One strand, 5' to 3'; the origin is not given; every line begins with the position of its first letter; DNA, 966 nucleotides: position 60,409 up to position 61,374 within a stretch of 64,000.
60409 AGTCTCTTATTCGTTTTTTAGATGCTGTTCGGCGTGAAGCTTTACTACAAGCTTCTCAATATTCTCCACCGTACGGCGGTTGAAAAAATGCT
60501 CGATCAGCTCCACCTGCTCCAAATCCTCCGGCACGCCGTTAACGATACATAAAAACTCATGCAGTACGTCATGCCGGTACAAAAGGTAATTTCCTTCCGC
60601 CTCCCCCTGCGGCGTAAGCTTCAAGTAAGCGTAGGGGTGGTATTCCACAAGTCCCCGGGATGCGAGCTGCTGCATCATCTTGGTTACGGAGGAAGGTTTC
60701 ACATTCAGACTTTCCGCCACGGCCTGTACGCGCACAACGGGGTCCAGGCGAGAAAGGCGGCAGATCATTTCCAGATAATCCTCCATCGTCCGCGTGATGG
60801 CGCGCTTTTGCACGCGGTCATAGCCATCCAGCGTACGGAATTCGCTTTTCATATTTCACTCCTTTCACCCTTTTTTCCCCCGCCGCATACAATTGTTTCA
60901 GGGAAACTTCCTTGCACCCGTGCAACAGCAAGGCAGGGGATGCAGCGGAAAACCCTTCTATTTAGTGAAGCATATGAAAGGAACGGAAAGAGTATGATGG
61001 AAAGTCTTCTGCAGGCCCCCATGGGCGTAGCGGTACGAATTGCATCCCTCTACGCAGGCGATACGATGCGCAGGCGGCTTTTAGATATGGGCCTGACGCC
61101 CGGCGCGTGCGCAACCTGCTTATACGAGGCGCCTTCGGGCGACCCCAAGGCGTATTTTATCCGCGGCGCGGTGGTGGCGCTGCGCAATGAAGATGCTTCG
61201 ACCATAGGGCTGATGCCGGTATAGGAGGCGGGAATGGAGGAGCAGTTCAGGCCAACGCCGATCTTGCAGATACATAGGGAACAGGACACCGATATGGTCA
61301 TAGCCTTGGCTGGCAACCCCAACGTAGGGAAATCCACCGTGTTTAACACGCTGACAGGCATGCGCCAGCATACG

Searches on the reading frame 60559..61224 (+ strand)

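Call 75: search_protein_families(library=pfam, proteins=[window:60559-61224:+], max_evalue=0.00001)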
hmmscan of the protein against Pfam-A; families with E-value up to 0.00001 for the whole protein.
window:60559-61224:+ (221 aa): 1 family
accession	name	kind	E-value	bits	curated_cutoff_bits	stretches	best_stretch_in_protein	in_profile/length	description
PF04023.20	FeoA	-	6.5e-12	45.8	23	1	149-216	2-70/74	FeoA domain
